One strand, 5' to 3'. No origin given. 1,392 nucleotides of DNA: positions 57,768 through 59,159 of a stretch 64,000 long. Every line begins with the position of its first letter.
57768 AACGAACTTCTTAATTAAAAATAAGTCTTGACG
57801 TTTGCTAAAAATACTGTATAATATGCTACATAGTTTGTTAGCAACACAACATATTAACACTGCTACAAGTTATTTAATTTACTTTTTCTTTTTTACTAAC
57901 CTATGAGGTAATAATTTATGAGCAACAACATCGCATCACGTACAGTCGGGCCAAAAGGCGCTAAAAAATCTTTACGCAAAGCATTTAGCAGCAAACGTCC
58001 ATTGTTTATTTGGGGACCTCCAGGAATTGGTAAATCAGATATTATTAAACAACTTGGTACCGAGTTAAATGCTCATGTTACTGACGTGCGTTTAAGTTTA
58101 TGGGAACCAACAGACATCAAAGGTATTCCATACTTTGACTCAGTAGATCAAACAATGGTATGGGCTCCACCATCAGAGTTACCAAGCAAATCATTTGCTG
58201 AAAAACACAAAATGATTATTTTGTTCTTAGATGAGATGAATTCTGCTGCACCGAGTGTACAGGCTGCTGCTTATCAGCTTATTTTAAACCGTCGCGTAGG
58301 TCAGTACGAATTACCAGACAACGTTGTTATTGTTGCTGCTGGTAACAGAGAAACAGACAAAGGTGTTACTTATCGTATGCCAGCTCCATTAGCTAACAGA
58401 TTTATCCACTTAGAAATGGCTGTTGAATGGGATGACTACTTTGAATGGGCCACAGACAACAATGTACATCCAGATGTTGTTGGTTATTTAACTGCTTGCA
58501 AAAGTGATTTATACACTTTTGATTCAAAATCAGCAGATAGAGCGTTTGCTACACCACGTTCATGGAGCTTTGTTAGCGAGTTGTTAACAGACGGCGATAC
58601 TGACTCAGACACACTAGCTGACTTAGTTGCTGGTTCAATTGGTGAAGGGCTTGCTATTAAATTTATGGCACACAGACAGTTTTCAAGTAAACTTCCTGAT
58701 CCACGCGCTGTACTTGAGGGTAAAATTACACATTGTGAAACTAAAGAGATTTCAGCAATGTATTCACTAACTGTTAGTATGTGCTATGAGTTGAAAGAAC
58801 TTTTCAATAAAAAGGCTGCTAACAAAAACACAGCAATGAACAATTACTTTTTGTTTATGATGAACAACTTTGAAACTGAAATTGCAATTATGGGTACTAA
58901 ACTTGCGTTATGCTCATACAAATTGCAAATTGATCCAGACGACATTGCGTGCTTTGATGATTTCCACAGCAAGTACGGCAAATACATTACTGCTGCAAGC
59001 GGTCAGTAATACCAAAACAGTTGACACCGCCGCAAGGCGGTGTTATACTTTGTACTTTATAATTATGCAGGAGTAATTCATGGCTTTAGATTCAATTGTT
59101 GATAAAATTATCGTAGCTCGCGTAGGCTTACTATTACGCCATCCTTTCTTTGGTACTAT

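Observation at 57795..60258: MoxR AAA+ ATPase plus HExxH-metallopeptidase-like/vWA partner, with unusual promoter-terminator architecture between them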

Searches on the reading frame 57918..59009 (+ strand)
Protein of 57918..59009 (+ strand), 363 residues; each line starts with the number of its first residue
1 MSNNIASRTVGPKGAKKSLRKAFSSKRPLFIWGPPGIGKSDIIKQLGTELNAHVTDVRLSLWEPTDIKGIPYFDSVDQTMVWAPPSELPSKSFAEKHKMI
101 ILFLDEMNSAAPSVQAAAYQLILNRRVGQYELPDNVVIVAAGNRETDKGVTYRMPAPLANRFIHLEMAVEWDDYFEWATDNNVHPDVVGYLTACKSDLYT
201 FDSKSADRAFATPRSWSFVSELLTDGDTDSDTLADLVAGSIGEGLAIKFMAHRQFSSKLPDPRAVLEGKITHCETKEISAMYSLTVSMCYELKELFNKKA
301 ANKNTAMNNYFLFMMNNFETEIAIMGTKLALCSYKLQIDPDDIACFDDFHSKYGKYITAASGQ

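Call 3: search_protein_families(library=pfam, proteins=[window:57918-59009:+], max_evalue=0.01)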
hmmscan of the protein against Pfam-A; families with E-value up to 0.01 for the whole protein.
window:57918-59009:+ (363 aa): 7 families
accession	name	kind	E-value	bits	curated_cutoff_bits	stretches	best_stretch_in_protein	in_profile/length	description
PF00004.35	AAA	-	8.9e-08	33.1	21.2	1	30-146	2-111/131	ATPase family associated with various cellular activities (AAA)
PF07726.17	AAA_3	-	8.9e-07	29.3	27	1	31-163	4-130/131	ATPase family associated with various cellular activities (AAA)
PF07728.20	AAA_5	-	4.3e-06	27.2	22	1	29-161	2-138/139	AAA domain (dynein-related subfamily)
PF13191.12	AAA_16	-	0.0004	21.4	32.6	0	22-53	19-51/167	AAA ATPase domain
PF20030.5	bpMoxR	-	0.0005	19.6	27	1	25-72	30-78/205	MoxR domain in the MoxR-vWA-beta-propeller ternary systems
PF00910.28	RNA_helicase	-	0.0088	17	21.5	0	30-54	2-26/105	RNA helicase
PF13401.12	AAA_22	-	0.0091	16.7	27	0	25-65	4-45/130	AAA domain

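Call 7: search_dna_similar(query=window:57918-59009:+, collection=phages, mode=protein, max_rows=30)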
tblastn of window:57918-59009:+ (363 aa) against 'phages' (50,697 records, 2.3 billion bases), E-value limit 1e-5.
Records with a match: 852; places in all: 852; records where one place covers at least 80% of the query: 84.
Best place of each record, by identity: <60% 852.
By first word of the organism name: Escherichia 215; Vibrio 114; Pseudomonas 112; Klebsiella 70; Erwinia 35; Salmonella 34; Pectobacterium 26; Achromobacter 17; Cronobacter 17; Campylobacter 16; and 45 more.
By host as written in the record: - 125; Escherichia coli 75; Pseudomonas aeruginosa 42; Klebsiella pneumoniae 31; Pseudomonas aeruginosa PAO1 16; Campylobacter jejuni 15; Vibrio breoganii 15; Escherichia coli K-12 14; and 234 more.
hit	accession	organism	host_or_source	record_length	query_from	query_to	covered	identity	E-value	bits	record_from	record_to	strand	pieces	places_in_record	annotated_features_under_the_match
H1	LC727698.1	Pseudomonas phage sp. 30-3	Pseudomonas aeruginosa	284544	4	358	98%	50.3%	3e-103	339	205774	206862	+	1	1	ATPase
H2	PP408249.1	Pseudomonas phage vB_Pa-PAC2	Pseudomonas aeruginosa PAO1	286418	4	358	98%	50.3%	3e-103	339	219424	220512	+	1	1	ATPase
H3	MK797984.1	Pseudomonas phage vB_PaeM_PA5oct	-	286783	4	358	98%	50.3%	3e-103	339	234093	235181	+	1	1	ATPase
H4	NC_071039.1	Pseudomonas phage vB_PaeM_PA5oct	-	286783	4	358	98%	50.3%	3e-103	339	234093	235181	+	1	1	ATPase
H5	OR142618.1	Pseudomonas phage Callisto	Pseudomonas aeruginosa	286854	4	358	98%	50.3%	3e-103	339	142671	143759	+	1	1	hypothetical protein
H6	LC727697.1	Pseudomonas phage sp. 30-2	Pseudomonas aeruginosa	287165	4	358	98%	50.3%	3e-103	339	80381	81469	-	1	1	ATPase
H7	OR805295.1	Pseudomonas phage Paride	Pseudomonas aeruginosa PAO1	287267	4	358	98%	50.3%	3e-103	339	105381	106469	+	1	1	ATPase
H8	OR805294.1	Pseudomonas phage Ettore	Pseudomonas aeruginosa PAO1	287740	4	358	98%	50.3%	3e-103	339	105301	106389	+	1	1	ATPase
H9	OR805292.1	Pseudomonas phage Cassandra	Pseudomonas aeruginosa PAO1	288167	4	358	98%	50.3%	3e-103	339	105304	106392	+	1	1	ATPase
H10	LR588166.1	Pseudomonas phage vB_PaeM_MIJ3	-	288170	4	358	98%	50.3%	3e-103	339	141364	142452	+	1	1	AAA ATPase: AAA ATPase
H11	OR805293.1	Pseudomonas phage Deifobo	Pseudomonas aeruginosa PAO1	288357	4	358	98%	50.3%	3e-103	339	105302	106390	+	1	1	ATPase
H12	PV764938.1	Sinorhizobium phage Phosso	Sinohrizobium meliloti NRRL L-50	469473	26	360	92%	41.3%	2e-81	276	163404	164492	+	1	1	AAA-ATPase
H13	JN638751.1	Bacillus phage G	Bacillus megaterium str. ATCC 43725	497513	29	292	73%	41.5%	2e-52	192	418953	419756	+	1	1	566: gp566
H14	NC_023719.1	Bacillus phage G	Bacillus megaterium str. ATCC 43725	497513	29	292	73%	41.5%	2e-52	192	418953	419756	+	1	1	566: ATPase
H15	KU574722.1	Pectobacterium phage vB_PcaM_CBB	Pectobacterium carotovorum subsp. ...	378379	4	360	98%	30.4%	8e-42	161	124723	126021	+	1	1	ATPase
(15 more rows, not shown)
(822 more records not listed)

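Call 10: search_protein_families(library=phrogs, proteins=[window:57918-59009:+], max_evalue=0.001)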
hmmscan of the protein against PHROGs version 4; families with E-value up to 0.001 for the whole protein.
window:57918-59009:+ (363 aa): 5 families
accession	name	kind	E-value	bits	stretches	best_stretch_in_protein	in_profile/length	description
phrog_1297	-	other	1.2e-94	318.3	1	7-358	6-354/356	ATPase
phrog_16335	-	other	5e-33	115.4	1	9-176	9-176/267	ATPase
phrog_21479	-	unknown function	1.9e-11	44.8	1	3-67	3-67/68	-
phrog_168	-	DNA, RNA and nucleotide metabolism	2.7e-06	28.3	1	9-162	23-151/314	clamp loader of DNA polymerase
phrog_249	-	moron, auxiliary metabolic gene and host takeover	1.9e-05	25.2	1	19-126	118-220/380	porphyrin biosynthesis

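Call 12: search_solved_structures(query=window:57918-59009:+, max_evalue=0.01)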
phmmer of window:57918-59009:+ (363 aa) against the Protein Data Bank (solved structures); distinct sequences matched with E-value up to 0.01: 13.
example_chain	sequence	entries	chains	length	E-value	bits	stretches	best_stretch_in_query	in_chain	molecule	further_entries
6i27_A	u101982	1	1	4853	4.2e-07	32.6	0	21-176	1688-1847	Midasin,Midasin,Midasin,Midasin,Midasin,Midasin,Midasin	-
6i26_A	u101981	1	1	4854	4.2e-07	32.6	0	21-176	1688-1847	Midasin,Midasin,Midasin,Midasin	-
6hyp_A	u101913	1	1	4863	4.2e-07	32.5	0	21-176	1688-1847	Midasin,Midasin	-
5jcs_s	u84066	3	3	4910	4.4e-07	32.5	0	21-176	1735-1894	Midasin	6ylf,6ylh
6or5_A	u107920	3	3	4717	3.1e-05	26.4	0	24-68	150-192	Midasin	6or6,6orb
5vc7_A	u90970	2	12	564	0.00017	24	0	27-112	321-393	VCP-like ATPase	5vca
5g4g_A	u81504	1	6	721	0.00043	22.6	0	26-112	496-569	VCP-LIKE ATPASE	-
5g4f_A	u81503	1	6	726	0.00043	22.6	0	26-112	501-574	VCP-LIKE ATPASE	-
7wd3_A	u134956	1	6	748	0.0038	19.6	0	24-112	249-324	ATPase family gene 2 protein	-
7nku_A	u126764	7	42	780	0.0043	19.4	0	24-112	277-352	ATPase family gene 2 protein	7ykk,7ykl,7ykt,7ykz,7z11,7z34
6oaa_B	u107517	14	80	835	0.0047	19.2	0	24-62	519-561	Cell division control protein 48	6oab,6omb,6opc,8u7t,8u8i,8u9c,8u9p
8dar_A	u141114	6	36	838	0.0048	19.2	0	24-62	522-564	Cell division control protein 48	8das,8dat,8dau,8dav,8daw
6oa9_A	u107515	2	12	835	0.005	19.1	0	24-62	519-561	Cell division control protein 48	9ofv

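Call 14: search_protein_families(library=ncbifam, proteins=[window:57918-59009:+], max_evalue=0.01)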
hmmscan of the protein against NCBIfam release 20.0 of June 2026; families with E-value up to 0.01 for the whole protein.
window:57918-59009:+ (363 aa): 1 family
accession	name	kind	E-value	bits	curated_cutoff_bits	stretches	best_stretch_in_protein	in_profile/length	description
TIGR02928.1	TIGR02928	subfamily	0.002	17.1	181.3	0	16-56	28-70/366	orc1/cdc6 family replication initiation protein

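Call 15: search_protein_families(library=padloc, proteins=[window:57918-59009:+], max_evalue=0.01)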
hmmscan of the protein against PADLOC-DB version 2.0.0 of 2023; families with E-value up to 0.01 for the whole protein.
window:57918-59009:+ (363 aa): 3 families
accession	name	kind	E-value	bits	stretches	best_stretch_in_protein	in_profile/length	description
PDLC03838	DolB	-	0.0002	18.7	1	29-162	169-296/375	-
PDLC02196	IetA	-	0.0025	15.3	0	22-59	118-155/374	-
PDLC04788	PDC-S01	-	0.0098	12.8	0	24-116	17-102/448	-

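Call 23: find_related_loci(query=window:57918-59009:+, collection=viral_contigs, flank=4000)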
Query window:57918-59009:+ (363 aa) in viral_contigs; peptide patterns used: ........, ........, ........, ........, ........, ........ (x = any residue, [..] = any of these).
562 stretches matched a pattern; 551 encode a relative of the query (tblastn E <= 1e-3); the best 80 are kept; 80 distinct loci.
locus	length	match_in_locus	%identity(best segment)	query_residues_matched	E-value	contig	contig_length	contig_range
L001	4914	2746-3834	99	1-363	0e+0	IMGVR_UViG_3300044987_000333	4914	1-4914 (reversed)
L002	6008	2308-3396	99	1-363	0e+0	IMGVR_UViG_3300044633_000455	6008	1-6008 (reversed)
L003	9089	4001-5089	97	1-363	0e+0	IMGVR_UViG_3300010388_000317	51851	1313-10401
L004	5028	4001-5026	99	1-342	0e+0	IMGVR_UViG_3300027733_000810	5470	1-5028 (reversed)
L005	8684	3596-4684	87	1-363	0e+0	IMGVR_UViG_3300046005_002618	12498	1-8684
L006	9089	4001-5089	87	1-363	0e+0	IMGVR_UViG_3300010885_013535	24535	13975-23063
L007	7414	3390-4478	87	1-363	0e+0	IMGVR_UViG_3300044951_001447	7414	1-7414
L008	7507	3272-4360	87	1-363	0e+0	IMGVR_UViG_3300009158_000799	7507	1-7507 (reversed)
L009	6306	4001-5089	86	1-363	0e+0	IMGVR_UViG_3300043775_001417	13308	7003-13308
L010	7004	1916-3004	86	1-363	0e+0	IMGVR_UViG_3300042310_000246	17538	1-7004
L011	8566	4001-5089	86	1-363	0e+0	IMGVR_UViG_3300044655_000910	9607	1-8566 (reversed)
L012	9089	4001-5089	86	1-363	0e+0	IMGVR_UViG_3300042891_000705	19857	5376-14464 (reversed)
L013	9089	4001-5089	86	1-363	0e+0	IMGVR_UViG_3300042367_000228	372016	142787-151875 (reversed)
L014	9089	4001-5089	86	1-363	0e+0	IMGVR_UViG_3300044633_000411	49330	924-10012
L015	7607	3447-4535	86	1-363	0e+0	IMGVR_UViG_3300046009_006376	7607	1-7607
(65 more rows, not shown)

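Call 59: find_homologous_proteins(query=window:57918-59009:+, max_evalue=0.00001)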
Query window:57918-59009:+ (363 aa): 8000 proteins with E <= 0.00001 among 8000 candidates; the best 120 are listed.
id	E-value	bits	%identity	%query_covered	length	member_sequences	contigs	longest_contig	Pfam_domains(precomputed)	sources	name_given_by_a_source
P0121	3.7e-235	797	96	100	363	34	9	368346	PF07726.18,PF00004.36,PF07728.21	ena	-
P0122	3.3e-217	738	88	100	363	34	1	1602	PF07726.18,PF00004.36,PF07728.21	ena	-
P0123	7.7e-213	724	86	99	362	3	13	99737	PF07726.18,PF00004.36,PF07728.21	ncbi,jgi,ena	jgi:hypothetical protein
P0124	2.3e-201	686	82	99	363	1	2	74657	PF07726.18,PF00004.36,PF07728.21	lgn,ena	-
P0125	8.8e-190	648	76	99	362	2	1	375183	PF07726.18,PF00004.36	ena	-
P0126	1.5e-189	648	78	98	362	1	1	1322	PF07726.18,PF00004.36,PF07728.21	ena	-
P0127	1.6e-189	647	77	98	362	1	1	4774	PF07726.18,PF00004.36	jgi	-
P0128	3.4e-189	646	77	98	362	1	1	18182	PF07726.18,PF00004.36,PF07728.21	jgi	jgi:ATPase family associated with various cellular activities (AAA)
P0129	5.8e-189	646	75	99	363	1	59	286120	PF07726.18,PF00004.36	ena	-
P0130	6.7e-189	645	75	99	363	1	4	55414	PF07726.18,PF00004.36,PF07728.21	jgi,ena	-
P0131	9.8e-189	645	77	98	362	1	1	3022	PF07726.18,PF00004.36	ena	-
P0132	1.1e-188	645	75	99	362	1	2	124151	PF07726.18,PF00004.36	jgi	jgi:hypothetical protein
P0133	1.1e-188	645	78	98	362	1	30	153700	PF07726.18,PF00004.36,PF07728.21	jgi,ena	-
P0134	1.2e-188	644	77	98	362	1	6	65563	PF07726.18,PF00004.36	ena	-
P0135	1.4e-188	644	76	98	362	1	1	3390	PF07726.18,PF00004.36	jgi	jgi:hypothetical protein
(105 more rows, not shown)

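Call 63: search_solved_structures(query=A4, max_evalue=0.01)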
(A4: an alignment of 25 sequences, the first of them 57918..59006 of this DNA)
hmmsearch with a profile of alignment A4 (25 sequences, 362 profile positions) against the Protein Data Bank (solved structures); distinct sequences matched with E-value up to 0.01: 19.
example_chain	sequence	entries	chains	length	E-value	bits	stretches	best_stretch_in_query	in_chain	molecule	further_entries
6i27_A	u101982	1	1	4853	1.1e-07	34.4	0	12-116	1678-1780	Midasin,Midasin,Midasin,Midasin,Midasin,Midasin,Midasin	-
6i26_A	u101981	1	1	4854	1.1e-07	34.4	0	12-116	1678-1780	Midasin,Midasin,Midasin,Midasin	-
6hyp_A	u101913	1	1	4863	1.1e-07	34.4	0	12-116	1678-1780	Midasin,Midasin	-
5jcs_s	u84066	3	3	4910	1.1e-07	34.4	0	12-116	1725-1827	Midasin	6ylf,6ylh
6or5_A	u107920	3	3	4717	1.9e-07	33.6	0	22-67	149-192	Midasin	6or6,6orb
5vc7_A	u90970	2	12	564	5.7e-05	25.5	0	25-126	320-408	VCP-like ATPase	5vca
5g4g_A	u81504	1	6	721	0.00016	24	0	25-126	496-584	VCP-LIKE ATPASE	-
5g4f_A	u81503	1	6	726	0.00017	23.9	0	25-126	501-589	VCP-LIKE ATPASE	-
6oaa_B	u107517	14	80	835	0.00086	21.6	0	25-61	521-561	Cell division control protein 48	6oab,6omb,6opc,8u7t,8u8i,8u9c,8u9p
8dar_A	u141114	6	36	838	0.00087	21.6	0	25-61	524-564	Cell division control protein 48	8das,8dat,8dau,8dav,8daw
6oa9_A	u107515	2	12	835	0.00096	21.4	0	25-61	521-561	Cell division control protein 48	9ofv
6chs_H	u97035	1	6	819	0.0011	21.2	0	16-61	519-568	Putative cell division control protein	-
7wd3_A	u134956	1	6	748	0.0012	21.2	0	26-124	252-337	ATPase family gene 2 protein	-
7nku_A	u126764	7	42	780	0.0014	20.9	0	26-116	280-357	ATPase family gene 2 protein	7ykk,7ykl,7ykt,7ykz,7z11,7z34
7wub_C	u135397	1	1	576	0.0033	19.7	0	18-57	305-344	Transitional endoplasmic reticulum ATPase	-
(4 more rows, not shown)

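Call 73: predict_structure(alignment_id=A4)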
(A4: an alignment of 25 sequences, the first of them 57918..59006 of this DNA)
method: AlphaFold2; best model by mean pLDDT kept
length: 363 residues; sequences in the alignment: 25
mean_pLDDT: 66.2   pTM: 0.53
mean pLDDT of the five models: 66.2, 65.8, 65.5, 62.8, 61.2
residues with pLDDT >= 90: 21; 70-90: 140; 50-70: 137; < 50: 65
segments of 3 or more residues with pLDDT < 50: 1-5, 60-73, 83-86, 145-153, 199-211, 235-245
pLDDT, mean of each block of 10 residues (from residue 1): 47 75 79 71 83 74 36 52 56 83 66 64 61 81 50 55 73 64 61 53 40 57 62 47 46 55 86 76 71 79 91 89 74 72 87 73 46
secondary structure, 60 per line:
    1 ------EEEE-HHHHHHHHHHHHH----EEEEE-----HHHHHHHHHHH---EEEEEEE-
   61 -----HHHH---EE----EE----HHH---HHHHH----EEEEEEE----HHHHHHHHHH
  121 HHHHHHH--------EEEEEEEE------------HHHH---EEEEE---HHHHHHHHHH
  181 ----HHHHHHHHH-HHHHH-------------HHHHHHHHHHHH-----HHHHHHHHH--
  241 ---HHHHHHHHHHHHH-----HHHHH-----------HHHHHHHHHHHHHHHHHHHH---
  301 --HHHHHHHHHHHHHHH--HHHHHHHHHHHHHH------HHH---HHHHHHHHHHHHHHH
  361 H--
elements in order: E7-10 H12-24 E29-33 H39-49 E53-59 H66-69 H91-95 E100-106 H111-127 E136-143 H156-159 E163-167 H171-180 H185-193 H195-199 H213-224 H230-238 H244-256 H262-266 H278-297 H303-317 H320-333 H346-361
